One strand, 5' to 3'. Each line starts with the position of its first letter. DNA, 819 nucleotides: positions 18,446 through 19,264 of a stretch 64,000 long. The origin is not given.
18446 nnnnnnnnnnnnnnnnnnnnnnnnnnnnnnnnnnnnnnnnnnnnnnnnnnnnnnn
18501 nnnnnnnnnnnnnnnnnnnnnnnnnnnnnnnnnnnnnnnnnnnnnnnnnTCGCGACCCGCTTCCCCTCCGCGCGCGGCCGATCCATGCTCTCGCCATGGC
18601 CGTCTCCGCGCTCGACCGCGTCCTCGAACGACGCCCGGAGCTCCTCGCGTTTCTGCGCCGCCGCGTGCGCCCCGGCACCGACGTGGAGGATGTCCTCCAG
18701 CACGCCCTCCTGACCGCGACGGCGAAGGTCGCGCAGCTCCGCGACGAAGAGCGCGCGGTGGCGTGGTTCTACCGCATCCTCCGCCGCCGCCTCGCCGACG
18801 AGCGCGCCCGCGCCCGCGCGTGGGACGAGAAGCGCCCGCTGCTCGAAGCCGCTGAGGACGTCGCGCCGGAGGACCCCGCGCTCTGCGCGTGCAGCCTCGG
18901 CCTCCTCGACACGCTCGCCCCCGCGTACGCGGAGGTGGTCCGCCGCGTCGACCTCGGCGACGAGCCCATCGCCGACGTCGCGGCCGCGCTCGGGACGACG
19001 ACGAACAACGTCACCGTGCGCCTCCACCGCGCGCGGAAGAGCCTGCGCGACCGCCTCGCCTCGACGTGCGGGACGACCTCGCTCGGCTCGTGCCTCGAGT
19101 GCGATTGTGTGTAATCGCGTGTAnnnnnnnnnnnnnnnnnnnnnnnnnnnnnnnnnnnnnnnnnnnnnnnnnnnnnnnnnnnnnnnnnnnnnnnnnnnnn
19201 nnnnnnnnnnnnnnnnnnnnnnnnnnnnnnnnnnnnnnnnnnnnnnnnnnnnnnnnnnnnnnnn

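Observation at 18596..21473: CorE-like metal-sensing ECF sigma factor with a Cys-rich tail heading a candidate metal-resistance module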

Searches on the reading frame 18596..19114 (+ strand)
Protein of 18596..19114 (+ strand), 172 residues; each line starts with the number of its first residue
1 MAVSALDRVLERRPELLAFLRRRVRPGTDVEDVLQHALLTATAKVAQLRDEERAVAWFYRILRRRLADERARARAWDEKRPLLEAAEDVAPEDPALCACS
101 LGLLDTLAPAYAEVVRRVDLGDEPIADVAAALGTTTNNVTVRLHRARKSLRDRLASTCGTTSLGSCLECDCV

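Call 4: search_protein_families(library=pfam, proteins=[window:18596-19114:+], max_evalue=0.01)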
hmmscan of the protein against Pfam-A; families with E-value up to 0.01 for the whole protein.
window:18596-19114:+ (172 aa): 3 families
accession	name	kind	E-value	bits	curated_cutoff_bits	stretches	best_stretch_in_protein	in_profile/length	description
PF08281.18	Sigma70_r4_2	-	9.6e-10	38.4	25.7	1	103-150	7-54/54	Sigma-70, region 4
PF04542.20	Sigma70_r2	-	1e-08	35.3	24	1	12-74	5-69/71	Sigma-70 region 2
PF04545.22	Sigma70_r4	-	6.9e-05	22.7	24.1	1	103-151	1-49/50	Sigma-70, region 4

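Call 5: search_protein_families(library=ncbifam, proteins=[window:18596-19114:+], max_evalue=0.01)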
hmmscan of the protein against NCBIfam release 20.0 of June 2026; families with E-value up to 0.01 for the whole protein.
window:18596-19114:+ (172 aa): 45 families (the best 25 are shown)
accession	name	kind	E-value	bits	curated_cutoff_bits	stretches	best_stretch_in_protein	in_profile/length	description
TIGR02959.1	SigZ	equivalog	4.6e-19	68.9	168.65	1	14-159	6-153/170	RNA polymerase sigma factor SigZ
NF007215.0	PRK09637.1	equivalog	7.8e-18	65.1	212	1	15-159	13-159/181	RNA polymerase sigma factor SigZ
TIGR02937.1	sigma70-ECF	superfamily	2.6e-13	49.9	42.9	1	13-154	11-165/165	sigma-70 family RNA polymerase sigma factor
TIGR02989.1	Sig-70_gvs1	subfamily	8.9e-13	48.5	124.55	1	8-152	6-156/158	RNA polymerase sigma-70 factor, Rhodopirellula/Verrucomicrobium family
NF008888.0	PRK11922.1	equivalog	1.1e-11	44.9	204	2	124-161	166-203/231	RNA polymerase sigma factor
NF058625.1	sigma_PG0214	equivalog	5.7e-11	42.4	130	1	8-156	9-163/170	GFO_1088 family ECF-type sigma factor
NF009184.0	PRK12532.1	equivalog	9.4e-11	41.9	276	2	8-74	10-78/195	RNA polymerase sigma factor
TIGR02943.1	Sig70_famx1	hypoth_equivalog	5.7e-10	39.3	162.2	2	9-69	8-68/188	RNA polymerase sigma-70 factor, TIGR02943 family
NF009188.0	PRK12536.1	subfamily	1.5e-09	38.1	250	1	15-155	42-187/190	RNA polymerase sigma factor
NF008892.0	PRK11924.2-1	equivalog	1.6e-09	37.7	291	2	9-90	22-99/203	RNA polymerase sigma factor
TIGR02947.1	SigH_actino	hypoth_equivalog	2.1e-09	37.4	251.55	2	104-160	129-185/193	RNA polymerase sigma-70 factor, TIGR02947 family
NF053879.1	RNAPolSigSigVBac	equivalog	8.4e-09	35.3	190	1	24-155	25-156/160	RNA polymerase sigma factor SigV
NF009191.0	PRK12539.1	subfamily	8.7e-09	35.2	171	1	20-153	42-178/185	sigma-70 family RNA polymerase sigma factor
NF009165.0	PRK12512.1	equivalog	1.4e-08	34.6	198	1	14-156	33-181/184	RNA polymerase sigma factor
TIGR02984.1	Sig-70_plancto1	subfamily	7.6e-08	32.1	183.75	1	20-75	28-85/189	RNA polymerase sigma-70 factor, Planctomycetaceae-specific subfamily 1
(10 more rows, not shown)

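Call 6: find_homologous_proteins(query=window:18596-19114:+, max_evalue=0.001)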
Query window:18596-19114:+ (172 aa): 1772 proteins with E <= 0.001 among 8000 candidates; the best 120 are listed.
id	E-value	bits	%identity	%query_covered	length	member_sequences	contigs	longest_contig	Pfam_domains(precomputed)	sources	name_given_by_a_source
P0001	3.2e-103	361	100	100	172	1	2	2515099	PF04542.21,PF08281.19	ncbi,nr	ncbi:MAG: sigma-70 family RNA polymerase sigma factor [Labilithrix sp.]|nr:sigma-70 family RNA polym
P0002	2.5e-62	228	67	99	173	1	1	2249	PF04542.21,PF08281.19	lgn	-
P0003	4.2e-53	198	62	94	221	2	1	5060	PF04542.21,PF08281.19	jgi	jgi:RNA polymerase sigma factor (sigma-70 family)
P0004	8.7e-52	194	60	93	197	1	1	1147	PF04542.21,PF08281.19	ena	-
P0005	1.1e-48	184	57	97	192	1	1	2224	PF04542.21,PF08281.19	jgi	jgi:DNA-directed RNA polymerase specialized sigma24 family protein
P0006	6.6e-47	178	54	99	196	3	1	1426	PF04542.21,PF08281.19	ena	-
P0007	2.4e-45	173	54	97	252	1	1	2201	PF04542.21,PF08281.19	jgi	jgi:DNA-directed RNA polymerase specialized sigma24 family protein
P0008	7.0e-45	171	56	95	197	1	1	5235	PF04542.21,PF08281.19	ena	-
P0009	1.2e-44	170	53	99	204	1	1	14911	PF04542.21,PF08281.19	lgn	-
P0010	4.4e-44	169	50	99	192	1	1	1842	PF04542.21,PF08281.19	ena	-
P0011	1.6e-43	167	53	95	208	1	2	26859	PF04542.21,PF08281.19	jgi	jgi:RNA polymerase sigma factor (sigma-70 family)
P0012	2.1e-42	163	52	94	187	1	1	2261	PF04545.23,PF04542.21,PF08281.19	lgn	-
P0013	2.2e-42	163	54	92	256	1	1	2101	PF04542.21,PF08281.19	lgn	-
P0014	2.4e-42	163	53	98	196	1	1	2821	PF04542.21,PF08281.19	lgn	-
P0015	2.6e-42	163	52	93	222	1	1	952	PF04542.21,PF08281.19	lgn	-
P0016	3.5e-42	162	52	93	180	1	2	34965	PF04542.21,PF08281.19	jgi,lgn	jgi:RNA polymerase sigma-70 factor (ECF subfamily)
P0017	3.8e-42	162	50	94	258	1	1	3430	PF04542.21,PF08281.19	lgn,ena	-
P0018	6.4e-42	162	56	97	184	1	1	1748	PF04542.21,PF08281.19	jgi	jgi:RNA polymerase sigma-70 factor (ECF subfamily)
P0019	2.4e-41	160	53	93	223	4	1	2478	PF04542.21,PF08281.19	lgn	-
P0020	7.3e-41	158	51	97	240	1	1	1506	PF04542.21,PF08281.19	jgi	jgi:RNA polymerase sigma factor (sigma-70 family)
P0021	8.2e-41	158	50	92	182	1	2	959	PF04542.21,PF08281.19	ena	-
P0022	8.3e-41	158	55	92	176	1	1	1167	PF04542.21,PF08281.19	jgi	jgi:RNA polymerase sigma factor (sigma-70 family)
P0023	9.0e-41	158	52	93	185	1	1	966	PF04542.21,PF08281.19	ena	-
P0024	1.6e-40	157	50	94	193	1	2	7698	PF04542.21,PF08281.19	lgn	-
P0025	2.5e-40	156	53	92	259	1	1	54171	PF04542.21,PF08281.19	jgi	jgi:RNA polymerase sigma factor (sigma-70 family)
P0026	3.0e-40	156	51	97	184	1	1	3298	PF04542.21,PF08281.19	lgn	-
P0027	4.0e-40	156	52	92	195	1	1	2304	PF04542.21,PF08281.19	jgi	jgi:RNA polymerase sigma-70 factor (ECF subfamily)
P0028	6.7e-40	155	53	90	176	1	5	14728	PF04542.21,PF08281.19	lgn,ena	-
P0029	9.4e-40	154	49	93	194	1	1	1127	PF04542.21,PF08281.19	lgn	-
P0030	1.3e-39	154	52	98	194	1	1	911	PF04542.21,PF08281.19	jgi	jgi:RNA polymerase sigma-70 factor, ECF subfamily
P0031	1.3e-39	154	51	99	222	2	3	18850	PF04542.21,PF08281.19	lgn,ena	-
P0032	1.7e-39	154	49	93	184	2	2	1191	PF04542.21,PF08281.19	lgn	-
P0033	2.6e-39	153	52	92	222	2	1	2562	PF04542.21,PF08281.19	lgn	-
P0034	3.2e-39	153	52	94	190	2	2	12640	PF04545.23,PF04542.21,PF08281.19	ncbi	-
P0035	6.2e-39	152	50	94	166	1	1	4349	PF04542.21,PF08281.19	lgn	-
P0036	7.2e-39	152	54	93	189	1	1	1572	PF04545.23,PF04542.21,PF08281.19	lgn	-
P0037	1.1e-38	151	50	99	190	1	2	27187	PF04545.23,PF04542.21,PF08281.19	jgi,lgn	-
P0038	1.5e-38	151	47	98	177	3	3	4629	PF04545.23,PF04542.21,PF08281.19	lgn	-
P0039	1.9e-38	150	50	93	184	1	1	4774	PF04542.21,PF08281.19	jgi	jgi:RNA polymerase sigma-70 factor (ECF subfamily)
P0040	3.4e-38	149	49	95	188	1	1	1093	PF04542.21,PF08281.19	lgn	-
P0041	3.8e-38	149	52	97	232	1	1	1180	PF04545.23,PF04542.21,PF08281.19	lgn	-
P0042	4.4e-38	149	49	93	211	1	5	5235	PF04542.21,PF08281.19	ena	-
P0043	4.8e-38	149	51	92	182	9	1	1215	PF04542.21,PF08281.19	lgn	-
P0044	5.3e-38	149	48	99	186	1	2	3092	PF04542.21,PF08281.19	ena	-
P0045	5.4e-38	149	51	99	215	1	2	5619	PF04545.23,PF04542.21,PF08281.19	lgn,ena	-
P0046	1.0e-37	148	49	99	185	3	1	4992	PF04542.21,PF08281.19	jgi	jgi:DNA-directed RNA polymerase specialized sigma24 family protein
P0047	1.0e-37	148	54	87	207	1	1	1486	PF04542.21,PF08281.19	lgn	-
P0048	1.6e-37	147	49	99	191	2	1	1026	PF04542.21,PF08281.19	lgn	-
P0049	1.9e-37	147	48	93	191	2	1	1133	PF04545.23,PF04542.21,PF08281.19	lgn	-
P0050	1.9e-37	147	52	85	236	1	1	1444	PF04542.21,PF08281.19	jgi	jgi:RNA polymerase sigma factor (sigma-70 family)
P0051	2.5e-37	147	47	92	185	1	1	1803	PF04542.21,PF08281.19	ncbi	-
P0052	2.8e-37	146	51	99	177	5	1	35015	PF04545.23,PF04542.21,PF08281.19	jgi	-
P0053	3.7e-37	146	52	91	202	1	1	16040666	PF04542.21,PF08281.19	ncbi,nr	ncbi:DNA-directed RNA polymerase specialized sigma subunit, sigma24-like protein [Minicystis rosea]|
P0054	4.1e-37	146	51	91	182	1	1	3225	PF04542.21,PF08281.19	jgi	jgi:RNA polymerase sigma-70 factor (ECF subfamily)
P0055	4.7e-37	146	47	97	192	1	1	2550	PF04545.23,PF04542.21,PF08281.19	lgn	-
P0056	5.4e-37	146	49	98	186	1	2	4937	PF04542.21,PF08281.19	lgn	-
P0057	6.5e-37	145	51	92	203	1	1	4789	PF04542.21,PF08281.19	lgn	-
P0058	2.6e-36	143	46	94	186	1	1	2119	PF04542.21,PF08281.19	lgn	-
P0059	4.3e-36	143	46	97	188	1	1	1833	PF04542.21,PF08281.19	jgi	jgi:RNA polymerase sigma-70 factor (ECF subfamily)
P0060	4.4e-36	143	45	97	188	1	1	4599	PF04542.21,PF08281.19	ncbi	-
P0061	4.7e-36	142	47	98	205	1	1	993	PF07638.18,PF04542.21,PF08281.19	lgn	-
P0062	5.0e-36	142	48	97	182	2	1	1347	PF04542.21,PF08281.19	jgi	-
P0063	7.2e-36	142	46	98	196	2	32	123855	PF04545.23,PF04542.21,PF08281.19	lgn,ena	-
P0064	1.1e-35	141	48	97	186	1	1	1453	PF04545.23,PF04542.21,PF08281.19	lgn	-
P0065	1.2e-35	141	47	81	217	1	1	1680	PF04542.21,PF08281.19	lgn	-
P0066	1.2e-35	141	47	97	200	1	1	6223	PF04545.23,PF04542.21,PF08281.19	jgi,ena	-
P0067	1.3e-35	141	52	91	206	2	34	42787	PF04545.23,PF04542.21,PF08281.19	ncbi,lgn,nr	ncbi:MAG: RNA polymerase sigma factor [Candidatus Eisenbacteria bacterium]|nr:RNA polymerase sigma f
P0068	1.3e-35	141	46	97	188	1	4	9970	PF04542.21,PF08281.19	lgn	-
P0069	1.6e-35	141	50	91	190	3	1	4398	PF04542.21,PF08281.19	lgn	-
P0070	2.2e-35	140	46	99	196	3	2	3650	PF04542.21,PF08281.19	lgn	-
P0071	2.3e-35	140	49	92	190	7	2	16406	PF04542.21,PF08281.19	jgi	jgi:RNA polymerase sigma-70 factor (ECF subfamily)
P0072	2.6e-35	140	48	91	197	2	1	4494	PF04542.21,PF08281.19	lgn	-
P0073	2.7e-35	140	44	99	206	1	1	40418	PF04542.21,PF08281.19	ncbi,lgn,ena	-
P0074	2.8e-35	140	48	97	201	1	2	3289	PF04542.21,PF08281.19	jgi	jgi:RNA polymerase sigma-70 factor (ECF subfamily)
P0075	3.0e-35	140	50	95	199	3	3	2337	PF04542.21,PF08281.19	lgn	-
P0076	3.1e-35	140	49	95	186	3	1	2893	PF04542.21,PF08281.19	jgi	jgi:RNA polymerase sigma-70 factor (ECF subfamily)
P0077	3.1e-35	140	47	97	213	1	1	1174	PF07638.18,PF04545.23,PF04542.21,PF08281.19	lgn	-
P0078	3.7e-35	140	47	97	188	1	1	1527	PF04542.21,PF08281.19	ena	-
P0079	3.7e-35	140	48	97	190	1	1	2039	PF04542.21,PF08281.19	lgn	-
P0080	3.8e-35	140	46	97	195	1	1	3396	PF04542.21,PF08281.19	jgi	jgi:RNA polymerase sigma factor (sigma-70 family)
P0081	4.0e-35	139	47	97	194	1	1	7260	PF04542.21,PF08281.19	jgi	jgi:RNA polymerase sigma factor (sigma-70 family)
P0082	4.1e-35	139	44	97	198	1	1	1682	PF04542.21,PF08281.19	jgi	jgi:RNA polymerase sigma factor (sigma-70 family)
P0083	4.5e-35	139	47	97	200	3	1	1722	PF04545.23,PF04542.21,PF08281.19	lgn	-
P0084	5.0e-35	139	45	99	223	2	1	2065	PF04542.21,PF08281.19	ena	-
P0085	6.0e-35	139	51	92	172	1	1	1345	PF04542.21,PF08281.19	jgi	jgi:RNA polymerase sigma-70 factor (ECF subfamily)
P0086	9.4e-35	138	49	95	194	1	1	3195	PF04542.21,PF08281.19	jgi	jgi:RNA polymerase sigma factor (sigma-70 family)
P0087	1.2e-34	138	48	95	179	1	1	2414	PF07638.18,PF04542.21,PF08281.19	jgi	jgi:RNA polymerase sigma-70 factor (ECF subfamily)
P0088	1.3e-34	138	47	98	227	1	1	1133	PF07638.18,PF04542.21,PF08281.19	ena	-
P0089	1.5e-34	138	48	94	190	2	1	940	PF04542.21,PF08281.19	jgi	jgi:RNA polymerase sigma-70 factor (ECF subfamily)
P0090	1.6e-34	138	48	97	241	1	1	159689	PF04542.21,PF08281.19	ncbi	-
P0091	1.9e-34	137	48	95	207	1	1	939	PF07638.18,PF04542.21,PF08281.19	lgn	-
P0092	2.1e-34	137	46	98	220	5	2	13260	PF07638.18,PF04542.21,PF08281.19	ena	-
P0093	2.5e-34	137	46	95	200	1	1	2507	PF04542.21,PF08281.19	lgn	-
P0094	2.6e-34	137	46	97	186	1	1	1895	PF04542.21,PF08281.19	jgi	jgi:RNA polymerase sigma factor (sigma-70 family)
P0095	2.7e-34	137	47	92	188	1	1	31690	PF04542.21,PF08281.19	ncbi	ncbi:MAG: sigma-70 family RNA polymerase sigma factor [Polyangiaceae bacterium]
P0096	2.8e-34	137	47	97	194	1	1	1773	PF04542.21,PF08281.19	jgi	jgi:RNA polymerase sigma factor (sigma-70 family)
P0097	2.9e-34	137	49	91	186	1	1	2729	PF04545.23,PF04542.21,PF08281.19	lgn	-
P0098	3.4e-34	136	47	97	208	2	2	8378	PF04542.21,PF08281.19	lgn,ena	-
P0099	3.9e-34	136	46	95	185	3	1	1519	PF04542.21,PF08281.19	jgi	jgi:RNA polymerase sigma factor (sigma-70 family)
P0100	3.9e-34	136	48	83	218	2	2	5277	PF04542.21,PF08281.19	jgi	jgi:RNA polymerase sigma factor (sigma-70 family)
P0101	4.2e-34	136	46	97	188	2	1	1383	PF04542.21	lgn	-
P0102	4.9e-34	136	46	91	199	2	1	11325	PF04542.21,PF08281.19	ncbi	-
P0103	6.0e-34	136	46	97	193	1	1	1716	PF04542.21,PF08281.19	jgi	jgi:RNA polymerase sigma-70 factor (ECF subfamily)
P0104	6.3e-34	136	48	91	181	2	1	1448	PF04542.21,PF08281.19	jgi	-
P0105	8.9e-34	135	43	99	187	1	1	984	PF04542.21,PF08281.19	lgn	-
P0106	9.7e-34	135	45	97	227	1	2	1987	PF07638.18,PF04545.23,PF04542.21,PF08281.19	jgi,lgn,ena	-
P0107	9.7e-34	135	48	97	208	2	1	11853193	PF04542.21,PF08281.19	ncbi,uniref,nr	ncbi:RNA polymerase sigma factor [Cystobacter fuscus]|uniref:RNA polymerase sigma factor n=1 Tax=Cys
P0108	1.1e-33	135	45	99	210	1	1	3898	PF04542.21,PF08281.19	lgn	-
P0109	1.2e-33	135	47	97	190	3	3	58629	PF04542.21,PF08281.19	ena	-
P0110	1.3e-33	135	46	98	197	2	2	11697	PF04542.21,PF08281.19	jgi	-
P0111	1.4e-33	134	44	98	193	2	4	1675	PF04542.21,PF08281.19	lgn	-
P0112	1.6e-33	134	49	97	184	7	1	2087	PF04542.21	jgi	jgi:RNA polymerase sigma-70 factor (ECF subfamily)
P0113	1.7e-33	134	48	91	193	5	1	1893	PF04542.21,PF08281.19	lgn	-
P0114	1.8e-33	134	44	98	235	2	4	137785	PF04542.21,PF08281.19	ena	-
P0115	1.9e-33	134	47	95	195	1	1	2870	PF04542.21,PF08281.19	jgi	-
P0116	1.9e-33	134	48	91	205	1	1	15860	PF04542.21,PF08281.19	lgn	-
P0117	2.0e-33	134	48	91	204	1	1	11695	PF04542.21,PF08281.19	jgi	-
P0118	2.3e-33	134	45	96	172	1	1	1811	PF04542.21,PF08281.19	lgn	-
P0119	2.5e-33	134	46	95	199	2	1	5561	PF04542.21,PF08281.19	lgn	-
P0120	2.9e-33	133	44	97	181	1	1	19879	PF04542.21,PF08281.19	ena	-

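Call 36: find_encoding_contigs(protein=P0002, flank=4000, max_places=1)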
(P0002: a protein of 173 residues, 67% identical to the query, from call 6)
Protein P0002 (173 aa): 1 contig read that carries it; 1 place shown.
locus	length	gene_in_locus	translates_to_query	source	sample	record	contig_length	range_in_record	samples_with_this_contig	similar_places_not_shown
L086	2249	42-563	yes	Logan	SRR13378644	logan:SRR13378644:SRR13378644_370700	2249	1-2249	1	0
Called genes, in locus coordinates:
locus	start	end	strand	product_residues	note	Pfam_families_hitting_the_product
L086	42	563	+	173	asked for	PF04542:Sigma70_r2, PF08281:Sigma70_r4_2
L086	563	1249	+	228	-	PF00085:Thioredoxin (weak)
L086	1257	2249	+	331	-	?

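Call 37: find_encoding_contigs(protein=P0009, flank=5000, max_places=1)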
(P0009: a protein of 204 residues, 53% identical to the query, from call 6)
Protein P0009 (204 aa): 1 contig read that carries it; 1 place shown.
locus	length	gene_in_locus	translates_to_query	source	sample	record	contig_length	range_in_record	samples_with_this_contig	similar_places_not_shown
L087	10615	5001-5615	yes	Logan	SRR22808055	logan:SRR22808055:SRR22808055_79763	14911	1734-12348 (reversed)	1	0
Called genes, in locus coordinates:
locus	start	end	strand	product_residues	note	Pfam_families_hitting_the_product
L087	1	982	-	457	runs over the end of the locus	-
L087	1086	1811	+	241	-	PF11249:DUF3047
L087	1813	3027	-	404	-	PF12094:DUF3570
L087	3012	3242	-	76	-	PF14086:DUF4266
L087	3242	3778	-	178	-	-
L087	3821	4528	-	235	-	PF11999:Ice_binding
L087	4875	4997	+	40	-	-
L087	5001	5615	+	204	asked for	PF04542:Sigma70_r2, PF08281:Sigma70_r4_2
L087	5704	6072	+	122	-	PF13441:Gly-zipper_YMGG (weak), PF13488:Gly-zipper_Omp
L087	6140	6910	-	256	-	PF02557:VanY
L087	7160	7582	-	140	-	-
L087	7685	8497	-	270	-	-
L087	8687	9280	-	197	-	PF13328:HD_4, PF01966:HD (weak)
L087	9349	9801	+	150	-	PF14024:DUF4240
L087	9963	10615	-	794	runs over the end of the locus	?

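Call 38: find_encoding_contigs(protein=P0011, flank=5000, max_places=1)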
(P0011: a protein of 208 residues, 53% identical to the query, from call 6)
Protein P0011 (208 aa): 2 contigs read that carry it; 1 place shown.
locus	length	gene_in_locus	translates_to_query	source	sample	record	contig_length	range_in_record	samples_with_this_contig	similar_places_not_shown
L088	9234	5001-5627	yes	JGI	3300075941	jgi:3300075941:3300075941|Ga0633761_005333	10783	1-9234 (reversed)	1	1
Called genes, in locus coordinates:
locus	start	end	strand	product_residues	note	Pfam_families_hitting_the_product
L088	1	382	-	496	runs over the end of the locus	PF12161:HsdM_N, PF02384:N6_Mtase, PF01170:UPF0020 (faint), PF07669:Eco57I (weak)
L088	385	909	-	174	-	-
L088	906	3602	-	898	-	PF00270:DEAD, PF04851:ResIII, PF18766:SWI2_SNF2, PF00271:Helicase_C (weak), PF08463:EcoEI_R_C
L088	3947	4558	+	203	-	-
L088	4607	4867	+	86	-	-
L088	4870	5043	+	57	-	-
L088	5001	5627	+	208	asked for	PF04542:Sigma70_r2 (weak), PF08281:Sigma70_r4_2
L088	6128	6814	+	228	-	-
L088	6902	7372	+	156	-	-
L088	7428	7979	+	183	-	PF07883:Cupin_2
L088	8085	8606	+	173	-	-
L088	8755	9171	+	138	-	-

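Call 39: find_encoding_contigs(protein=P0016, flank=5000, max_places=1)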
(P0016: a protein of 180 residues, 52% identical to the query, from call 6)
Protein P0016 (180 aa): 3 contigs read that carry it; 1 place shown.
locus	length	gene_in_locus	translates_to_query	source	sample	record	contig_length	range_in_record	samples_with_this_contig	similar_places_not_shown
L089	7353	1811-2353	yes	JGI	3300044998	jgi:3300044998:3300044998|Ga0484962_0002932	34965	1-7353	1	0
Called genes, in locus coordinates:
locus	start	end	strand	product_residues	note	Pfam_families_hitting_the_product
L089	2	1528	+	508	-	?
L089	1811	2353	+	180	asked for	PF04542:Sigma70_r2, PF08281:Sigma70_r4_2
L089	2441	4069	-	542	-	PF00118:Cpn60_TCP1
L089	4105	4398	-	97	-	PF00166:Cpn10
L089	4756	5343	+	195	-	-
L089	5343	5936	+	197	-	-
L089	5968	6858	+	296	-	-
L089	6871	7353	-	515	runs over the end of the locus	PF00999:Na_H_Exchanger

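Call 59: search_protein_families(library=pfam, proteins=[L088:4864-5043:+, L088:6128-6814:+], max_evalue=1)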
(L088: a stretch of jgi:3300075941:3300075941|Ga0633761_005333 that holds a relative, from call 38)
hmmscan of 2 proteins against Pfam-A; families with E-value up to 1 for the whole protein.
L088:4864-5043:+ (59 aa): 0 families

L088:6128-6814:+ (228 aa): 0 families

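Call 66: find_encoding_contigs(protein=P0025, flank=4000, max_places=1)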
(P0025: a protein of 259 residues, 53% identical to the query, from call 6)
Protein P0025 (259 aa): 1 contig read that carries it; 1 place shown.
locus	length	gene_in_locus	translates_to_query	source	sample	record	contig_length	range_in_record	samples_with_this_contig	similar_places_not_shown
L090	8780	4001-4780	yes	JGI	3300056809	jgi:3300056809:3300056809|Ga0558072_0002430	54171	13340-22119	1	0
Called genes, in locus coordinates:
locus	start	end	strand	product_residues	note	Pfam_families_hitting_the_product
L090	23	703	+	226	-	PF11249:DUF3047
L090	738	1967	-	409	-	PF12094:DUF3570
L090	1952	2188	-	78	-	PF14086:DUF4266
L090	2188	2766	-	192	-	-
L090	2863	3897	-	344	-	-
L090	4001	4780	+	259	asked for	PF04542:Sigma70_r2 (weak), PF08281:Sigma70_r4_2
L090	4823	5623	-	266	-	PF02557:VanY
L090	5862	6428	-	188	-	-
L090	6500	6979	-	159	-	-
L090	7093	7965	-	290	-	PF00582:Usp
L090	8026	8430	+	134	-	-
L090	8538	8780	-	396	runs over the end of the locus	PF02518:HATPase_c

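Call 67: find_encoding_contigs(protein=P0053, flank=4000, max_places=1)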
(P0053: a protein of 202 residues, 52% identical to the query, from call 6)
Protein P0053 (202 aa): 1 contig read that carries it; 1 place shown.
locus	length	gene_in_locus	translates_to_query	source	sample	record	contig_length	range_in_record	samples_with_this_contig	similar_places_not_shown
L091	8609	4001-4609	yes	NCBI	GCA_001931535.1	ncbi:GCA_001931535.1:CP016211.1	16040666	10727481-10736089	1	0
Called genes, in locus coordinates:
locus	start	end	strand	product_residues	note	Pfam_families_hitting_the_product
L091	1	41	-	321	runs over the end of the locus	-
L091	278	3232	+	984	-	-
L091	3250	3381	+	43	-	-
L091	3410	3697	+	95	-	-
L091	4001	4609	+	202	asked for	PF04542:Sigma70_r2 (weak), PF08281:Sigma70_r4_2 (weak)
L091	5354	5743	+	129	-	PF06983:3-dmu-9_3-mt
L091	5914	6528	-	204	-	-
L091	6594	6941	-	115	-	-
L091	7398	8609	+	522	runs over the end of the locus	PF13620:CarboxypepD_reg (faint)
